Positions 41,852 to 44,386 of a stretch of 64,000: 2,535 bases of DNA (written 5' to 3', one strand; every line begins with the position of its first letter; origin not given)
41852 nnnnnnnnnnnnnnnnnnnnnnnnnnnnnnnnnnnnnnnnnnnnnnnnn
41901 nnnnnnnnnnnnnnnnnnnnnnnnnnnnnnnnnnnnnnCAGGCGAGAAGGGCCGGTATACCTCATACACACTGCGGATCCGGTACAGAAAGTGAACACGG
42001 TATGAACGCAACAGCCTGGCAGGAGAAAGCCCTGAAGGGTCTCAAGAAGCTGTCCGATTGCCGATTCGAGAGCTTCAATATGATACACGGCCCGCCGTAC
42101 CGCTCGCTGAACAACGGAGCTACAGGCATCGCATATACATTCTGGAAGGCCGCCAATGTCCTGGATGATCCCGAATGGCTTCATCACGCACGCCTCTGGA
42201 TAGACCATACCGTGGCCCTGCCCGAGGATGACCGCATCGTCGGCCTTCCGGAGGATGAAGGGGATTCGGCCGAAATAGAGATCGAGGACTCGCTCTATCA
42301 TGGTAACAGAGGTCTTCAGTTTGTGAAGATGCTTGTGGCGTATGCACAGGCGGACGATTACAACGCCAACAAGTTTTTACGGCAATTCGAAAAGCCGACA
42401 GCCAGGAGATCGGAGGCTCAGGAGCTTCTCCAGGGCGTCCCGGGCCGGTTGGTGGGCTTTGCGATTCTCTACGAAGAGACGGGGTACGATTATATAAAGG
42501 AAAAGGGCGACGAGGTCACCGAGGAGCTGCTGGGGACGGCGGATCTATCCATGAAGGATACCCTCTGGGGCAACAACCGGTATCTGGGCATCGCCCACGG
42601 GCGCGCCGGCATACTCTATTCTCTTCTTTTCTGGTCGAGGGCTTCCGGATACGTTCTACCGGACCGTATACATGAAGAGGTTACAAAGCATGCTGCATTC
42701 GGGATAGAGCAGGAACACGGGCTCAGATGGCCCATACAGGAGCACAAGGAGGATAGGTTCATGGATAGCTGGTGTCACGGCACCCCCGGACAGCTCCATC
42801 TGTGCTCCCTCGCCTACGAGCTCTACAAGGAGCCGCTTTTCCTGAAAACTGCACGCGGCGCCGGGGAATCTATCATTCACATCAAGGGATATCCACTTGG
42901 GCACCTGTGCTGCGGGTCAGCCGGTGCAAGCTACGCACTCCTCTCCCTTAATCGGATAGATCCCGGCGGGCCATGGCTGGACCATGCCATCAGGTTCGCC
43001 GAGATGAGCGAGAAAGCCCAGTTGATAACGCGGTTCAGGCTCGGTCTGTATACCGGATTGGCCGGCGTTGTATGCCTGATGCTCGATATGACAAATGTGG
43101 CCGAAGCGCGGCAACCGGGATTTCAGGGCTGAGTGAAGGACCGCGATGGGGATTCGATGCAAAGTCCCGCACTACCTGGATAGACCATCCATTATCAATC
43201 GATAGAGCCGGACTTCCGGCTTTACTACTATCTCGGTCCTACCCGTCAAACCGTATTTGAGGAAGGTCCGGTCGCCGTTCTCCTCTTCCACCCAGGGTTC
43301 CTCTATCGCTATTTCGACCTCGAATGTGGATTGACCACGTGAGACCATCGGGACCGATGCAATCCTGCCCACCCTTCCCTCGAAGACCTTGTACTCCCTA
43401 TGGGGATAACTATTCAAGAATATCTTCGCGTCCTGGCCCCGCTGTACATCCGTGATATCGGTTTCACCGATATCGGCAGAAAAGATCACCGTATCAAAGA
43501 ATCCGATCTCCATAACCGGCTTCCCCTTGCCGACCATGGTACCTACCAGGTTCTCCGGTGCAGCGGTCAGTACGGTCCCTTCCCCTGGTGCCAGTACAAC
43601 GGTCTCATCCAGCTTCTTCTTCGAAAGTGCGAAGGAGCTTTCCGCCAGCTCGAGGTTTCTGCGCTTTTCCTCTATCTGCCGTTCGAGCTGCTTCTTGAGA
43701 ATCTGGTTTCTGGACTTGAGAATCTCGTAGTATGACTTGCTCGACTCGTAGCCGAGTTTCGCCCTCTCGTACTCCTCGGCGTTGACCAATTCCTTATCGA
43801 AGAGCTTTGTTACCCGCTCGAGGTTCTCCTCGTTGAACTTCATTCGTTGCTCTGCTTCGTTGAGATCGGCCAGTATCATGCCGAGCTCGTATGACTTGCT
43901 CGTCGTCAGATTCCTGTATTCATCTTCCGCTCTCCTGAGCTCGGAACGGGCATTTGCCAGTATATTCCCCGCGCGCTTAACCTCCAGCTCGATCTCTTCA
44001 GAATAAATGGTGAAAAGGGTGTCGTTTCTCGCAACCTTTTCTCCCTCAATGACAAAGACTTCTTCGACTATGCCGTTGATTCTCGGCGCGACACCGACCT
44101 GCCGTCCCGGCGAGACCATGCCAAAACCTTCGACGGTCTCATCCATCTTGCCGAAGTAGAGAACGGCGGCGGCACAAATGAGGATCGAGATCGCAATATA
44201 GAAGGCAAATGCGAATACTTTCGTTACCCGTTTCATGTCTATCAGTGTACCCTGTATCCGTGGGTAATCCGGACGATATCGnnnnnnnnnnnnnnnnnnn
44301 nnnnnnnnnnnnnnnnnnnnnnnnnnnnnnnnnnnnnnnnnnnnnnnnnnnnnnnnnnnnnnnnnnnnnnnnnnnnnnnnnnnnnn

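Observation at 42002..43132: LanC-like protein with Cys-Cys-Gly replacing the canonical Cys-His-Gly zinc-ligand block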

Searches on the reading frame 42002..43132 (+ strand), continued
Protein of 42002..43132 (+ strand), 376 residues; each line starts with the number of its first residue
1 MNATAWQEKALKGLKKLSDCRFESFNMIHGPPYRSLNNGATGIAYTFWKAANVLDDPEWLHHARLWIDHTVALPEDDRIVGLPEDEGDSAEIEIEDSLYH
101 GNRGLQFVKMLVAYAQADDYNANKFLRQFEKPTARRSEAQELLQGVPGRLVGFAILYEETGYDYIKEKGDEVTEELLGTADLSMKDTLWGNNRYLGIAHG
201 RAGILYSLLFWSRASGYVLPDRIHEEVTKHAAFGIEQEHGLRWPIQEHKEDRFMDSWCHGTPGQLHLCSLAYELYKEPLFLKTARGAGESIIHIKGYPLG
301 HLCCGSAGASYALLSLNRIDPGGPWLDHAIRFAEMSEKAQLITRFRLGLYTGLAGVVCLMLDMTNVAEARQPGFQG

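Call 37: find_encoding_contigs(protein=P0021, flank=7000, max_places=1)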
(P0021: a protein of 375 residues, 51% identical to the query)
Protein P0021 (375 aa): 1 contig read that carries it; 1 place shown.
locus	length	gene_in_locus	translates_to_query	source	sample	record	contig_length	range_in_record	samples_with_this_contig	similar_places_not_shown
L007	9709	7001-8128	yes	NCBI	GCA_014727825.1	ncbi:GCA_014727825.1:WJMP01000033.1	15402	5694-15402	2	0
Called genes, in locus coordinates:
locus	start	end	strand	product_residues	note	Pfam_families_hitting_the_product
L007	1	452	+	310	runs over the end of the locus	PF00890:FAD_binding_2 (weak), PF01266:DAO (faint), PF01946:Thi4 (faint), PF03486:HI0933_like (faint), PF07992:Pyr_redox_2, PF12831:FAD_oxidored (faint), PF13738:Pyr_redox_3, PF00070:Pyr_redox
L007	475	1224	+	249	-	PF00106:adh_short, PF08659:KR, PF23441:SDR (weak), PF13561:adh_short_C2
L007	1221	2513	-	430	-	PF16217:M64_N, PF09471:Peptidase_M64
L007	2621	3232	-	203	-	PF00730:HhH-GPD, PF00633:HHH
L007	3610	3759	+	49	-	-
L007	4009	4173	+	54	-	-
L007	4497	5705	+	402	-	-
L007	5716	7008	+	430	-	PF07714:PK_Tyr_Ser-Thr, PF00069:Pkinase, PF01636:APH (faint), PF03109:ABC1 (weak)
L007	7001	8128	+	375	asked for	PF05147:LANC_like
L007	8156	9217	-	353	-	PF25917:BSH_RND (faint), PF25973:BSH_CzcB, PF26002:Beta-barrel_AprE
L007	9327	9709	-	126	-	PF00005:ABC_tran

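Call 38: find_encoding_contigs(protein=P0034, flank=7000, max_places=1)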
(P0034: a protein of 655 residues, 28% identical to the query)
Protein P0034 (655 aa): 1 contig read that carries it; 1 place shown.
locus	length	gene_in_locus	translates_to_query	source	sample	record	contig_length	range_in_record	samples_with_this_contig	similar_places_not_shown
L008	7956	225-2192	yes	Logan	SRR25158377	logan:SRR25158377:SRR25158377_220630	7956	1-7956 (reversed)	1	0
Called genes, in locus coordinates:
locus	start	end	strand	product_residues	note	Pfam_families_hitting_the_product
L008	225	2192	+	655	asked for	PF00069:Pkinase (weak), PF05147:LANC_like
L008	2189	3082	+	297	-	PF00296:Bac_luciferase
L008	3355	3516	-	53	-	-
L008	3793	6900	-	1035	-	PF04738:Lant_dehydr_N, PF14028:Lant_dehydr_C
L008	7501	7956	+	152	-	?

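Call 57: search_solved_structures(query=A1, max_evalue=0.001, show_alignments=0)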
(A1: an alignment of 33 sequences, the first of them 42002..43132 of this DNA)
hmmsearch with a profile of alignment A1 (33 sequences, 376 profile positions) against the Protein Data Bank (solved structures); distinct sequences matched with E-value up to 0.001: 9.
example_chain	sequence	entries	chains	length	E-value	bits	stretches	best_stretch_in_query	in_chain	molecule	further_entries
6wq1_A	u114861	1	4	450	3.3e-34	121.4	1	137-375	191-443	LanC-like protein 2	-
8d0v_A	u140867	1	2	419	9e-32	113.4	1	163-375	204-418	Glutathione S-transferase LANCL1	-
8czk_A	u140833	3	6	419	1.4e-31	112.7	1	163-375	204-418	Glutathione S-transferase LANCL1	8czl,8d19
3e6u_A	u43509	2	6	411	1.6e-31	112.6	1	163-375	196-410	LanC-like protein 1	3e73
3t33_A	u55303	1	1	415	5.4e-28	100.9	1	85-374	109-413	G protein coupled receptor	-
6st5_A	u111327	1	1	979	6.1e-10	41.5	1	35-363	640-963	LicM2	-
8car_A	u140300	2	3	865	9.8e-08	34.2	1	98-335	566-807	Serine/threonine protein kinase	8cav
2g02_A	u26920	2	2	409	4.9e-07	31.9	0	193-308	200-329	Nisin biosynthesis protein nisC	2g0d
8byk_A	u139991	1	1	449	0.00017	23.6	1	187-313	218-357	Lanthionine synthetase C-like protein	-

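Call 67: find_homologous_proteins(query=A1, max_evalue=1e-10)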
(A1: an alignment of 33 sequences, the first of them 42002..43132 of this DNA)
Query A1 (33 sequences) (376 aa, profile of the alignment): 48 proteins with E <= 1e-10 among 8000 candidates.
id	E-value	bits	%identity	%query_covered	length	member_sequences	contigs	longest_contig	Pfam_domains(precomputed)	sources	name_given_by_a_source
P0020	4.6e-191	653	51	100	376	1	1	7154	PF05147.20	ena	-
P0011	1.4e-189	648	57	100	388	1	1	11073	PF05147.20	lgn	-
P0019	1.1e-187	641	52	98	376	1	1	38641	PF05147.20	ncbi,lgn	-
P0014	3.3e-187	640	56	100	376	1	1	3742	PF05147.20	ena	-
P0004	7.7e-186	635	71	100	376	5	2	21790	PF05147.20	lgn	-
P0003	1.5e-185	634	73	100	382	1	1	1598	PF05147.20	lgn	-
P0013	2.3e-185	634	56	100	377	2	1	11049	PF05147.20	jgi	jgi:lantibiotic modifying enzyme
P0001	2.8e-185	633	100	100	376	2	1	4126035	PF05147.20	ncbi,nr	ncbi:MAG: hypothetical protein JSV33_14875 [bacterium]|nr:MAG: hypothetical protein JSV33_14875 [bac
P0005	5.3e-183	626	68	100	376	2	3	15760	PF05147.20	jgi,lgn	jgi:lantibiotic modifying enzyme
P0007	3.1e-182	623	65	100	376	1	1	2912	PF05147.20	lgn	-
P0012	4.2e-182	623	57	100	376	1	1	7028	PF05147.20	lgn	-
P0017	1.3e-180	618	53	100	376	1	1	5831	PF05147.20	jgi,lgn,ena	-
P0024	1.5e-180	618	49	97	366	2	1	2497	PF05147.20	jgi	-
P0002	1.3e-179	615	75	99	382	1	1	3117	PF05147.20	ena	-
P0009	7.9e-179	612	65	100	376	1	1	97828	PF05147.20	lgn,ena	-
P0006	1.1e-178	612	66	100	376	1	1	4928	PF05147.20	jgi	jgi:hypothetical protein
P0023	4.0e-177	607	48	99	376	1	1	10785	PF05147.20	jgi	jgi:hypothetical protein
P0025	5.4e-177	606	47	100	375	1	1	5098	PF05147.20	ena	-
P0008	6.3e-177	606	65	100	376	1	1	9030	PF05147.20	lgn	-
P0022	2.1e-176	604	49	100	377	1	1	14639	PF05147.20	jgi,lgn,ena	-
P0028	4.8e-176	603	45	100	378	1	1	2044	PF05147.20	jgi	jgi:lantibiotic modifying enzyme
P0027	1.0e-174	599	46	99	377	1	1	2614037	PF05147.20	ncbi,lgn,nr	ncbi:MAG: hypothetical protein JSU69_05555 [Candidatus Zixiibacteriota bacterium]|nr:MAG: hypothetic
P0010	1.8e-174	598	59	100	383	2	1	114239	PF05147.20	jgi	-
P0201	2.0e-174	598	48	100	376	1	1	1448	PF05147.20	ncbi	-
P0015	4.0e-173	593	57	99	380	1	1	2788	PF05147.20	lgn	-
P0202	3.4e-170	584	48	100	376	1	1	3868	PF05147.20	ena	-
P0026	4.8e-170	583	47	99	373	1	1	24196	PF05147.20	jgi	jgi:hypothetical protein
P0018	1.9e-169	581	54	99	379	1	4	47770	PF05147.20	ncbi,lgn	-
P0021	3.8e-169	580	51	100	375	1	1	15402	PF05147.20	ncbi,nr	ncbi:MAG: hypothetical protein GF417_01320 [Candidatus Latescibacteria bacterium]|nr:hypothetical pr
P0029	2.7e-164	564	46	99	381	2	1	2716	PF05147.20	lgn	-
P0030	2.3e-163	561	47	93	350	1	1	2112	PF05147.20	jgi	jgi:hypothetical protein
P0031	1.6e-161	555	45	100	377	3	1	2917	PF05147.20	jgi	-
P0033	3.3e-158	544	42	95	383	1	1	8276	PF05147.20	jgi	jgi:lantibiotic modifying enzyme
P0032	2.4e-151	522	44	87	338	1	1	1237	PF05147.20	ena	-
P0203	2.1e-147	509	43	95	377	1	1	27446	PF05147.20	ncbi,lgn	-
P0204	3.3e-20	90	23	80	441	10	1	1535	PF07944.19,PF03663.21,PF05147.20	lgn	-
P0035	5.8e-20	89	25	80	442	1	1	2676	PF07944.19,PF05147.20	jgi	jgi:lantibiotic modifying enzyme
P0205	1.5e-19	88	28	33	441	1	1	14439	PF07944.19,PF05147.20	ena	-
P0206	2.0e-18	84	24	80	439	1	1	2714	PF05147.20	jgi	jgi:lantibiotic modifying enzyme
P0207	2.5e-18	84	22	80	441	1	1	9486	PF07944.19,PF03663.21,PF05147.20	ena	-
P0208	8.0e-18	82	23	78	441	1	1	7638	PF07944.19,PF03663.21,PF05147.20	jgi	jgi:lantibiotic modifying enzyme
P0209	7.0e-17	79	24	80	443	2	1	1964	PF07470.20,PF03663.21,PF05147.20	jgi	jgi:lantibiotic modifying enzyme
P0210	2.7e-16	77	23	76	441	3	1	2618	PF07470.20,PF03663.21,PF05147.20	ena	-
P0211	5.9e-16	76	25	37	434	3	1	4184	PF05147.20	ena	-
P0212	3.5e-15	74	25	79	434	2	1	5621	PF07944.19,PF05147.20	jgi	jgi:lantibiotic modifying enzyme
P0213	8.1e-15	72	27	28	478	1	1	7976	PF07470.20,PF07944.19,PF03663.21,PF05147.20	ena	-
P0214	9.6e-14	69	27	79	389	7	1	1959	PF07944.19,PF05147.20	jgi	jgi:lantibiotic modifying enzyme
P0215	2.8e-13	67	24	82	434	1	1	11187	PF07944.19,PF05147.20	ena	-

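Call 77: find_related_loci(query=A1, collection=genome_contigs, flank=6000)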
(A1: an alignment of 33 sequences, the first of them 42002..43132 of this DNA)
Query A1 (376 aa) in genome_contigs; peptide patterns used: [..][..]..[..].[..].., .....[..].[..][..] (x = any residue, [..] = any of these).
131 stretches matched a pattern; 26 encode a relative of the query (tblastn E <= 1e-3); 26 distinct loci.
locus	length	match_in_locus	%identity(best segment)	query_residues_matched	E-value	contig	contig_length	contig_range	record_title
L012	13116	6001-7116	54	5-376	4e-132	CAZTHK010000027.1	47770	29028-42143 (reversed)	MAG TPA_asm: uncultured bacterium isolate SRP141376_co1_20 genome assembly, contig: NODE_1844_length_47770_cov_92.793482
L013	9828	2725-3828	52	9-376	1e-130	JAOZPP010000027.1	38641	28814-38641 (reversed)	MAG: bacterium isolate GMC4.metabat2.244 GMC4_579_length_38641_cov_23.870367, whole genome shotgun sequence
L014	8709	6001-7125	51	1-375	1e-126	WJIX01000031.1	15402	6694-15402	MAG: bacterium isolate Bin_043 k141_663469, whole genome shotgun sequence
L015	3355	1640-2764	49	1-375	4e-128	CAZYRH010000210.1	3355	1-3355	MAG TPA_asm: uncultured Ignavibacteriales bacterium isolate binchicken_co100_268 genome assembly, contig: NODE_45683_len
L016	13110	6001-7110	47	6-376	2e-116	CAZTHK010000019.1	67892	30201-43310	MAG TPA_asm: uncultured bacterium isolate SRP141376_co1_20 genome assembly, contig: NODE_1072_length_67892_cov_94.596577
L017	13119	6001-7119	46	4-376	8e-113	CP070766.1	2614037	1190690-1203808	MAG: Candidatus Zixiibacteriota bacterium isolate bin25 chromosome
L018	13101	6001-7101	43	9-375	2e-102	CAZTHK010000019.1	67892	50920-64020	MAG TPA_asm: uncultured bacterium isolate SRP141376_co1_20 genome assembly, contig: NODE_1072_length_67892_cov_94.596577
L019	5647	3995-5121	73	1-376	2e-161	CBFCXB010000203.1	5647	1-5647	MAG TPA_asm: uncultured bacterium isolate ERR13917544_metabat2_3 genome assembly, contig: ERZ26802894.3113, whole genome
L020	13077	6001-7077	43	14-372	5e-95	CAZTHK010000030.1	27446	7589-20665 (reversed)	MAG TPA_asm: uncultured bacterium isolate SRP141376_co1_20 genome assembly, contig: NODE_3963_length_27446_cov_93.478916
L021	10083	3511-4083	29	136-318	4e-11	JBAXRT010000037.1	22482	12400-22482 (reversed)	MAG: bacterium isolate ELA590 MAG590_37, whole genome shotgun sequence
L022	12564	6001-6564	26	138-320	1e-10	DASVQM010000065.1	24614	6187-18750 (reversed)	MAG TPA_asm: Pyrinomonadaceae bacterium isolate SMAG_U3208 k141_264270, whole genome shotgun sequence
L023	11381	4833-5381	28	187-356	2e-10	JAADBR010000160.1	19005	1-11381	MAG: Microcystis aeruginosa W13-11 Ga0187992_100323, whole genome shotgun sequence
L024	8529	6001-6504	28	157-318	6e-10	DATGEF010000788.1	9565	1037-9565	MAG TPA_asm: Chloroflexia bacterium isolate SMAG_U9695 k141_1268809, whole genome shotgun sequence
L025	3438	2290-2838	27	187-356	1e-9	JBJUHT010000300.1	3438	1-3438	MAG: Dolichospermum sp. isolate samp_4312_semibin_243 samp_4312_1663110, whole genome shotgun sequence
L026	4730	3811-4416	27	121-315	6e-9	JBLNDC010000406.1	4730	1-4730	MAG: Bacteroidota bacterium isolate MAG109 PRJNA950955_bin18_renamed_405, whole genome shotgun sequence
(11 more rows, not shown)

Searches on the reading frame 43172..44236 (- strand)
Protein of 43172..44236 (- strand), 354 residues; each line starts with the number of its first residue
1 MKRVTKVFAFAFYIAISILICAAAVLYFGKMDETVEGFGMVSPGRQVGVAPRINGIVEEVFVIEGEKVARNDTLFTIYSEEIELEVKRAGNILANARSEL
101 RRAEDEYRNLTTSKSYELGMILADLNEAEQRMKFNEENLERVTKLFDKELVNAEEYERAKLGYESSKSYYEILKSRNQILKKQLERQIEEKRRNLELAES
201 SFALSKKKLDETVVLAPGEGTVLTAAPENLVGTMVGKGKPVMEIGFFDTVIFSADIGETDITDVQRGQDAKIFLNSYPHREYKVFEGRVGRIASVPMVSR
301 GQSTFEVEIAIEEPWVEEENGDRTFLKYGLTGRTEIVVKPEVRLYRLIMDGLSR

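Call 3: search_protein_families(library=pfam, proteins=[window:43172-44236:-], max_evalue=0.01)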
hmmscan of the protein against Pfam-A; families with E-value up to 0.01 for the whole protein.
window:43172-44236:- (354 aa): 3 families
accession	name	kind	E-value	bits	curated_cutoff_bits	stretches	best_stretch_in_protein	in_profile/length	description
PF16576.10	HlyD_D23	-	2.1e-16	60.3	30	2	165-301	59-191/214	Barrel-sandwich domain of CusB or HlyD membrane-fusion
PF13437.12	HlyD_3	-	5.2e-11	43.7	22.2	1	213-315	1-97/106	HlyD family secretion protein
PF12700.13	HlyD_2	-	0.00017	20.9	25.1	1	10-187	29-201/416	HlyD family secretion protein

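Call 4: search_protein_families(library=ncbifam, proteins=[window:43172-44236:-], max_evalue=0.01)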
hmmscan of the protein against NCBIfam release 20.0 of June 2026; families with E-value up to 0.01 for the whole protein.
window:43172-44236:- (354 aa): 16 families
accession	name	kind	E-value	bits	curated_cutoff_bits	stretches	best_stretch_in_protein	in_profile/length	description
TIGR00998.1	8a0101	subfamily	1.7e-25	89.7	390.8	1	12-293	8-282/334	EmrA/EmrK family multidrug efflux transporter periplasmic adaptor subunit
TIGR01730.1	RND_mfp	subfamily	2.5e-25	89.1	94.9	3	185-314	108-230/322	efflux RND transporter periplasmic adaptor subunit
TIGR01843.1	type_I_hlyD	subfamily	6e-23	81.5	208.65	3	171-336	230-396/422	HlyD family type I secretion periplasmic adaptor subunit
NF002939.0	PRK03598.1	equivalog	3.5e-22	79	393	1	10-292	9-280/332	secretion protein HlyD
NF007785.0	PRK10476.1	equivalog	1.7e-16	60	376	1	44-292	46-284/347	multidrug transporter subunit MdtN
TIGR02971.1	heterocyst_DevB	subfamily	3.8e-13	49.5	129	1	57-292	27-278/327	ABC exporter membrane fusion protein, DevB family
TIGR00999.1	8a0102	subfamily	7.9e-12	44.9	319.3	1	116-314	20-187/271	CzcB/NccB family metal efflux transporter periplasmic adaptor subunit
TIGR01000.1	bacteriocin_acc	subfamily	1e-10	41.1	258.85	1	145-338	255-440/457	bacteriocin secretion accessory protein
NF011715.0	PRK15136.1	equivalog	1.6e-10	40.2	563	1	10-289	28-289/390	multidrug efflux MFS transporter periplasmic adaptor subunit EmrA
TIGR03794.1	NHLM_micro_HlyD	equivalog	7.2e-08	31.7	156.2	1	10-99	21-111/421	NHLP bacteriocin system secretion protein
NF045904.1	RND-peri-MexE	equivalog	1.4e-07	30.7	714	1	44-109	61-126/390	multidrug efflux RND transporter periplasmic adaptor subunit MexE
NF008606.0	PRK11578.1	equivalog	3.4e-07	29.7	342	0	29-108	44-123/371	macrolide transporter subunit MacA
NF038010.1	ABC_adapt_DarC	equivalog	6.9e-07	28.3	450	1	120-222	139-241/417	darobactin export ABC transporter periplasmic adaptor subunit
NF007850.1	PRK10559.1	equivalog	1.6e-06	27.4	400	1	183-294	119-224/303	p-hydroxybenzoic acid efflux pump subunit AaeA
NF007132.1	PRK09578.1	equivalog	0.0024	16.7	512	1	39-108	58-127/396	MexX/AxyX family multidrug efflux RND transporter periplasmic adaptor subunit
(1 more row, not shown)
